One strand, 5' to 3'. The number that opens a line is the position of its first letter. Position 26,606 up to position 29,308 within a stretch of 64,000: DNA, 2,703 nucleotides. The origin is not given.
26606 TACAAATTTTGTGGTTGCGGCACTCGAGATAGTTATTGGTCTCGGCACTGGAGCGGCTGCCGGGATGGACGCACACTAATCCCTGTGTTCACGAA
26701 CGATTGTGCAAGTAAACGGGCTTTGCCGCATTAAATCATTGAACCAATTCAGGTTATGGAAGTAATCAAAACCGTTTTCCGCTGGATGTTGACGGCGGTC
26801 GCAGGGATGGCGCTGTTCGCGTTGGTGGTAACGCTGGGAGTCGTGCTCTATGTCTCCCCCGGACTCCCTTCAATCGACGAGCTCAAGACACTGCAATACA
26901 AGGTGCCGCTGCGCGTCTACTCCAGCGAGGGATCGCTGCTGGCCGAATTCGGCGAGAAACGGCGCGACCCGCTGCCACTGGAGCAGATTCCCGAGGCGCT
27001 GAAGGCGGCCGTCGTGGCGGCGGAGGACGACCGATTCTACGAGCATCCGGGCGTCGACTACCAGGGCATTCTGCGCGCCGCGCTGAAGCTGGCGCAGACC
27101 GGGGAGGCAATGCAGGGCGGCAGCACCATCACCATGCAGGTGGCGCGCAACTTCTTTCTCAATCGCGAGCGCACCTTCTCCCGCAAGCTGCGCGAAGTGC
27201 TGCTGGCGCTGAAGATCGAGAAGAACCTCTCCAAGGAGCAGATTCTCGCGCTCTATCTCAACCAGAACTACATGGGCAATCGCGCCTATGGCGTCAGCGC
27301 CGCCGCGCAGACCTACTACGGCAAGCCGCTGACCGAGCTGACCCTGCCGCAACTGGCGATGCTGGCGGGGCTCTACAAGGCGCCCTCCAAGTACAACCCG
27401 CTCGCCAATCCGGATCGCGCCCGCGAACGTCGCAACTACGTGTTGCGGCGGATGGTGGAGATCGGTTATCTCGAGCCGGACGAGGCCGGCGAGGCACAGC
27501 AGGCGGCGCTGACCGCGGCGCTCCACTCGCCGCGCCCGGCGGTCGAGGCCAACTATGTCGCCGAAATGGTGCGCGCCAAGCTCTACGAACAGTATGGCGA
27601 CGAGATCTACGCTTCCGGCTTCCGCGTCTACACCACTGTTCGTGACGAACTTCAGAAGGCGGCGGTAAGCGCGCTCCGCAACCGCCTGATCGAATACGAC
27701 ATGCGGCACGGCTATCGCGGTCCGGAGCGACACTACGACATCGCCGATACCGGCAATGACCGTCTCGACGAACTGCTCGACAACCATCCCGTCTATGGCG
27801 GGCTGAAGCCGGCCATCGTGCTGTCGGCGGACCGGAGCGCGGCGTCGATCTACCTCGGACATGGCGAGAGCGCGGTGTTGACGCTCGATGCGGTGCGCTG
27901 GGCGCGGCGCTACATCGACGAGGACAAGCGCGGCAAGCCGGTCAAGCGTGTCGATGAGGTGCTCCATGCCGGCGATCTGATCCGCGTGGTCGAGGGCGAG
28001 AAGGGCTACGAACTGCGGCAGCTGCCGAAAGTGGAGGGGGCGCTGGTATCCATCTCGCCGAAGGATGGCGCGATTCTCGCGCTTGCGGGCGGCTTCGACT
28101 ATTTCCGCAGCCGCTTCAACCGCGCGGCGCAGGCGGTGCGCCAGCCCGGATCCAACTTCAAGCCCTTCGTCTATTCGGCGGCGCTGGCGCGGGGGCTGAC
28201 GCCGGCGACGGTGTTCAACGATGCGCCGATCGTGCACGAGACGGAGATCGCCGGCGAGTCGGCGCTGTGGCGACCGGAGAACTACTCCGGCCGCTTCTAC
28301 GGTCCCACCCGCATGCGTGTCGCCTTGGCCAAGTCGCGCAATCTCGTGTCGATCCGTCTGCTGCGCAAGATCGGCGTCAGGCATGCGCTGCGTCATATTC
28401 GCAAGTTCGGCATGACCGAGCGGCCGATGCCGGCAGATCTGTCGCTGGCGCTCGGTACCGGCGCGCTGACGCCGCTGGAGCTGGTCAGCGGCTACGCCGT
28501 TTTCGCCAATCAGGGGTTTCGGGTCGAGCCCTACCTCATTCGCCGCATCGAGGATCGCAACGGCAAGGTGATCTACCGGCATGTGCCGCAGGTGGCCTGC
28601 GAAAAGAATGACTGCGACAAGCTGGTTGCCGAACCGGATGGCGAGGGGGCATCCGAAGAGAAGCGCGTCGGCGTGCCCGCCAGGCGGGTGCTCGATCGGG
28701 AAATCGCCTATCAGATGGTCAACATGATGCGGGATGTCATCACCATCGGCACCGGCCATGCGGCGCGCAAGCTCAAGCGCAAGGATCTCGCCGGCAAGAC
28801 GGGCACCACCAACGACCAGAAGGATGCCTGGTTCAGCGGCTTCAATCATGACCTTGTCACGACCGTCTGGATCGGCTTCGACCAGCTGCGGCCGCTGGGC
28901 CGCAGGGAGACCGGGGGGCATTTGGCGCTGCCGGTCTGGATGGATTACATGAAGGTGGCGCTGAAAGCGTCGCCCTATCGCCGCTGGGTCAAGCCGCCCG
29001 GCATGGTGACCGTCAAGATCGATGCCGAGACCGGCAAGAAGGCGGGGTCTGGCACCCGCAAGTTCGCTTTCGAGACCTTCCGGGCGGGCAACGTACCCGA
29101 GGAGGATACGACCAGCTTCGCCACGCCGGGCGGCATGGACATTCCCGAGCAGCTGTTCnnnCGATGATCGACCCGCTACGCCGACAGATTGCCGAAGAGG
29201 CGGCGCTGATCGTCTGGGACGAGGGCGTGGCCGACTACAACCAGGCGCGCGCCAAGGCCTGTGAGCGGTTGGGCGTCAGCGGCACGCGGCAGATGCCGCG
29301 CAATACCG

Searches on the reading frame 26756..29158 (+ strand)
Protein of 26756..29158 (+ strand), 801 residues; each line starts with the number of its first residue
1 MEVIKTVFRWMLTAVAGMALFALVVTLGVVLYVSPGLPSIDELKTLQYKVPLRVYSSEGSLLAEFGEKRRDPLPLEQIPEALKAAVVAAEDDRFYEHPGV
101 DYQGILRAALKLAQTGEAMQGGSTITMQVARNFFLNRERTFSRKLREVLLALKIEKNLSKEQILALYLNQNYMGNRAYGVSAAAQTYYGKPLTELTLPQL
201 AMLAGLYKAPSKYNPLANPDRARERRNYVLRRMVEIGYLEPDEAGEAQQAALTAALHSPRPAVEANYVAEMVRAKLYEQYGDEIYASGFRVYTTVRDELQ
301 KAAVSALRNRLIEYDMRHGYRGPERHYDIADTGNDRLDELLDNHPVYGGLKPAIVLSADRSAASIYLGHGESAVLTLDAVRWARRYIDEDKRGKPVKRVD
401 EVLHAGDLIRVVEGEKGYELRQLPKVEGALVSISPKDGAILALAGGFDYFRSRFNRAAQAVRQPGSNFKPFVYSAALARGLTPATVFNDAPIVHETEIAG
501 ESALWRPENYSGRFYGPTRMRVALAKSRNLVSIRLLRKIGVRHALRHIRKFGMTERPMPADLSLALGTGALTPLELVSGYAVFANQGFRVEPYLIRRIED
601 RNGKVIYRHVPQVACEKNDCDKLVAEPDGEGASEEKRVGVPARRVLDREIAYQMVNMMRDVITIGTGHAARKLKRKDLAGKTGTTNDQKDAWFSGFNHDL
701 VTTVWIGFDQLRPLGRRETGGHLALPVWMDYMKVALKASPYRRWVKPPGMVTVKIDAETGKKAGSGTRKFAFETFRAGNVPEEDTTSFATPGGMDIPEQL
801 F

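Call 28: find_encoding_contigs(protein=window:26756-29158:+, flank=10000, max_places=1)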
Protein window:26756-29158:+ (801 aa): 2 contigs read that carry it; 1 place shown.
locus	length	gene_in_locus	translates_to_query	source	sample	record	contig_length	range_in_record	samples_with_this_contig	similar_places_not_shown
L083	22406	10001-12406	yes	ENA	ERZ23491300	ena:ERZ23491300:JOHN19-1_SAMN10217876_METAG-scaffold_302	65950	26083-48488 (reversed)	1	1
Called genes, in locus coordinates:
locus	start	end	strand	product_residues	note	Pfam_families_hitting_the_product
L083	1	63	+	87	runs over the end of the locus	PF01016:Ribosomal_L27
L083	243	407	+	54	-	-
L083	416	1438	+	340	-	PF01018:GTP1_OBG, PF02421:FeoB_N, PF01926:MMR_HSR1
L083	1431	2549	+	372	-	PF00696:AA_kinase, PF01472:PUA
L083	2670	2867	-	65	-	PF01649:Ribosomal_S20p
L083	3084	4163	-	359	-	PF13685:Fe-ADH_2, PF01761:DHQ_synthase, PF24621:DHQS_C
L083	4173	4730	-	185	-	PF13189:Cytidylate_kin2 (faint), PF13671:AAA_33 (weak), PF01202:SKI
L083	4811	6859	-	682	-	PF11741:AMIN, PF21305:type_II_gspD_N0 (weak), PF07660:STN, PF03958:Secretin_N, PF00263:Secretin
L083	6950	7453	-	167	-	PF04351:PilP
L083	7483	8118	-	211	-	PF04350:PilO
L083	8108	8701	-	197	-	PF05137:PilN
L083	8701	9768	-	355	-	PF11104:PilM_2, PF06723:MreB_Mbl (faint), PF14450:FtsA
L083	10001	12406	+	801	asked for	PF00912:Transgly, PF17092:PCB_OB, PF00905:Transpeptidase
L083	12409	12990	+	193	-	-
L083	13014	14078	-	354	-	PF01208:URO-D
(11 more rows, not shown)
